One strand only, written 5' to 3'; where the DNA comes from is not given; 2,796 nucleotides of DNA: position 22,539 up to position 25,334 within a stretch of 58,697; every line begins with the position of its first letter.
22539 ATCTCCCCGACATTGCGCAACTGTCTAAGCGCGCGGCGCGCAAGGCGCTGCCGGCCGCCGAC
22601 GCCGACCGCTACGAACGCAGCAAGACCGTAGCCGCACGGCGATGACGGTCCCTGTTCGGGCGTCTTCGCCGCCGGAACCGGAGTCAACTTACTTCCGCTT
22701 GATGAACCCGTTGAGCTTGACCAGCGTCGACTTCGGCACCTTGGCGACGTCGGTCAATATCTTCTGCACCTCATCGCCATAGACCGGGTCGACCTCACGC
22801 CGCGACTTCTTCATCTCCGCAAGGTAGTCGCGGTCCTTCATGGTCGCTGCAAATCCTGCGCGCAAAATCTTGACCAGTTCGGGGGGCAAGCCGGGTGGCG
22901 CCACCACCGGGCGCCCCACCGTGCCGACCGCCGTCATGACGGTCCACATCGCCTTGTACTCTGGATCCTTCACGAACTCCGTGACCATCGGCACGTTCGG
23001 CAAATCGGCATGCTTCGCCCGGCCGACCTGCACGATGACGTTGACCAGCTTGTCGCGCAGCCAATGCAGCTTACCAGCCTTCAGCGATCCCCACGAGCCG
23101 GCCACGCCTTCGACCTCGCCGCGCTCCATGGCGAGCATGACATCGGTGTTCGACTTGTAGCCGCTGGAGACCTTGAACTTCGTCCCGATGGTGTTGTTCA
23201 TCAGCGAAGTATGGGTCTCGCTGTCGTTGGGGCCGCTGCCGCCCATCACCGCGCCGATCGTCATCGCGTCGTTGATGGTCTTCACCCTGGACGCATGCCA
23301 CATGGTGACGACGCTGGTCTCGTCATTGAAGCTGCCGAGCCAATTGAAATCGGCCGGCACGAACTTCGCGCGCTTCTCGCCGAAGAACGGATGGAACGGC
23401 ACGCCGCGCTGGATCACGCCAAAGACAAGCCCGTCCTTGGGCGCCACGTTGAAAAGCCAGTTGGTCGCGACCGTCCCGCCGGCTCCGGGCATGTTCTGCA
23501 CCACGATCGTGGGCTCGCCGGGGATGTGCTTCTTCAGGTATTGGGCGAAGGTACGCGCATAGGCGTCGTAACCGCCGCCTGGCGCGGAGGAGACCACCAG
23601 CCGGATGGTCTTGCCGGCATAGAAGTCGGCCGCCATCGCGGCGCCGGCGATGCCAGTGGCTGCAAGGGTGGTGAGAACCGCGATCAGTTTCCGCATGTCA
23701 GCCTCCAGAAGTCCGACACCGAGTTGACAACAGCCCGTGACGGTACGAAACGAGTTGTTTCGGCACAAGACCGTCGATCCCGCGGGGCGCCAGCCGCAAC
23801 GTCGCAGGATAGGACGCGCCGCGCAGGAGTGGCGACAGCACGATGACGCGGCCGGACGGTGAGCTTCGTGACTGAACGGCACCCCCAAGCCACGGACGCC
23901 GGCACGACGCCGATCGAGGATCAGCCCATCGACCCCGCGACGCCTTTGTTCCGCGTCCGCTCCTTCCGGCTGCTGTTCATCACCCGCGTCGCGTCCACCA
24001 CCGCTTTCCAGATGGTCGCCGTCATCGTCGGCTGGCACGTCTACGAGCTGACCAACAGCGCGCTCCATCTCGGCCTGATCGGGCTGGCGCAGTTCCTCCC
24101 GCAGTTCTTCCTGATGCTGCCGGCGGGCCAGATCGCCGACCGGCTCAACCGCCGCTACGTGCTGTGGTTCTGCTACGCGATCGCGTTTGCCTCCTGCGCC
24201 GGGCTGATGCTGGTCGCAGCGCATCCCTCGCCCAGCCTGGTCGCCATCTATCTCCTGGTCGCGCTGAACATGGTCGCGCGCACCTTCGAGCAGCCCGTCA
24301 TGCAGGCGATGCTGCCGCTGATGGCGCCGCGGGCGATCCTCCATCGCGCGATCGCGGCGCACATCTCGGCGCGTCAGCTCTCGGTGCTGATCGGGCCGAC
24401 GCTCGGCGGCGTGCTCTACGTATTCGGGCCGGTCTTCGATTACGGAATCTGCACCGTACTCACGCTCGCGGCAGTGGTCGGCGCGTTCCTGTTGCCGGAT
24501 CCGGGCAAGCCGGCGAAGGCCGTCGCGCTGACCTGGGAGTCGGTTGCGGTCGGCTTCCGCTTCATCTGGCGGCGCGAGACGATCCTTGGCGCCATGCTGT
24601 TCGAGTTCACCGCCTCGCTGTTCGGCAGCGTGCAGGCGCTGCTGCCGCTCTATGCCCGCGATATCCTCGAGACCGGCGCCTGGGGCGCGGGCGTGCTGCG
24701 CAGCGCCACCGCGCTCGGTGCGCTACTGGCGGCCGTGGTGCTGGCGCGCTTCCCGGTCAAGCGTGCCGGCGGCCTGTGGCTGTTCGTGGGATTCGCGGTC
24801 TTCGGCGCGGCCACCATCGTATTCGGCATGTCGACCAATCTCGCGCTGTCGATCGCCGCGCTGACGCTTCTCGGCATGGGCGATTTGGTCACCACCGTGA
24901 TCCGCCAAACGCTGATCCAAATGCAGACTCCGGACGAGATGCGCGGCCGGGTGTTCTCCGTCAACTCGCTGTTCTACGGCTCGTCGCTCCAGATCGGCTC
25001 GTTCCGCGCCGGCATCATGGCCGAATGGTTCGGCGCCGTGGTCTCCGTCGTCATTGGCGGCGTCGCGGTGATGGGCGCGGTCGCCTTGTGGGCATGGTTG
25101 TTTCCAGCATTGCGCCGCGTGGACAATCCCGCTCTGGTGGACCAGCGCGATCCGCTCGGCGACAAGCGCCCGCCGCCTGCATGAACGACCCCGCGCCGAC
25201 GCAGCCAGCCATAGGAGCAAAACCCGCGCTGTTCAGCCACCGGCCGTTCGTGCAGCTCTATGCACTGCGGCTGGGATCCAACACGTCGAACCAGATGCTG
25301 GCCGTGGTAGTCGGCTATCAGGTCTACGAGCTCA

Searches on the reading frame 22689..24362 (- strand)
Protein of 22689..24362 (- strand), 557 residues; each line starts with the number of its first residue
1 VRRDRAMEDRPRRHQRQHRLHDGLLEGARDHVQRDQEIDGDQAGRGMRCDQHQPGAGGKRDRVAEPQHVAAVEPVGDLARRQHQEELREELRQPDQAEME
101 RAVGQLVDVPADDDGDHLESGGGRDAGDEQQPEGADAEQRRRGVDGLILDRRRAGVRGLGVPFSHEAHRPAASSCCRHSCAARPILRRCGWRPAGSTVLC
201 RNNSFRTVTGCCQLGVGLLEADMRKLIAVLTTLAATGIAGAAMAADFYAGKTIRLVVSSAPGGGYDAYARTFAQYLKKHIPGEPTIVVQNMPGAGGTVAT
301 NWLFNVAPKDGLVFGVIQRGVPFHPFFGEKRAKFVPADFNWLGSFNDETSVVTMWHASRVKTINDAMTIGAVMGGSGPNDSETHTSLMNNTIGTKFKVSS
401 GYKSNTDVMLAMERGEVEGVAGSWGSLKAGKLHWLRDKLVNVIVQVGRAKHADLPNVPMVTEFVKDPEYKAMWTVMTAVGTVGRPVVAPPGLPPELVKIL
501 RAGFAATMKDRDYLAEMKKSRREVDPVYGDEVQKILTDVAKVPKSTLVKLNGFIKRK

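Call 3: search_protein_families(library=pfam, proteins=[window:22689-24362:-])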
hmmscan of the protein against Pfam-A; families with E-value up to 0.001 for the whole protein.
window:22689-24362:- (557 aa): 1 family
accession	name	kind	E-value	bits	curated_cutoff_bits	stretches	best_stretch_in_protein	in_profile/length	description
PF03401.19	TctC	-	8.5e-11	42.3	27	1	270-533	3-253/274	Tripartite tricarboxylate transporter family receptor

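Call 4: search_protein_families(library=ncbifam, proteins=[window:22689-24362:-])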
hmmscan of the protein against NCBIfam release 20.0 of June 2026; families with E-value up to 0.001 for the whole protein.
window:22689-24362:- (557 aa): 0 families

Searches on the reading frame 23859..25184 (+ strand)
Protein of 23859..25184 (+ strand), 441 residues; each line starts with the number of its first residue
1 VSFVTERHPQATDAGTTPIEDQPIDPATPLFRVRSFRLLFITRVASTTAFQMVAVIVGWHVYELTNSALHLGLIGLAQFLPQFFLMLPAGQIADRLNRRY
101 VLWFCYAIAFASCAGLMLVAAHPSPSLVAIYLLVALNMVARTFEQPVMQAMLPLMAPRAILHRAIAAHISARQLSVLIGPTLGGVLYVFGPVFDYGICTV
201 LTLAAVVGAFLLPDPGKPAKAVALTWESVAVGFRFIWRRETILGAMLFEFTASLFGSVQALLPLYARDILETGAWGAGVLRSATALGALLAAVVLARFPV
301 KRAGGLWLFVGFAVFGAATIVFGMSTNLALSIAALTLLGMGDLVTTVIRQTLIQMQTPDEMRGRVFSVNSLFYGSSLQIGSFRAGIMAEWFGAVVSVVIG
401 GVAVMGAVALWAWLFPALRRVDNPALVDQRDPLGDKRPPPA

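Call 11: search_protein_families(library=pfam, proteins=[window:23859-25184:+], max_evalue=0.00001)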
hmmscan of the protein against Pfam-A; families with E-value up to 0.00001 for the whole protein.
window:23859-25184:+ (441 aa): 2 families
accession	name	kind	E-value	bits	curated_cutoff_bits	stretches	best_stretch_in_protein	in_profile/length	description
PF07690.21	MFS_1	-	6e-35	121.2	33.4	2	39-374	1-340/347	Major Facilitator Superfamily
PF05977.19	MFS_3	-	3.8e-32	111.9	27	1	31-422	7-399/524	Transmembrane secretion effector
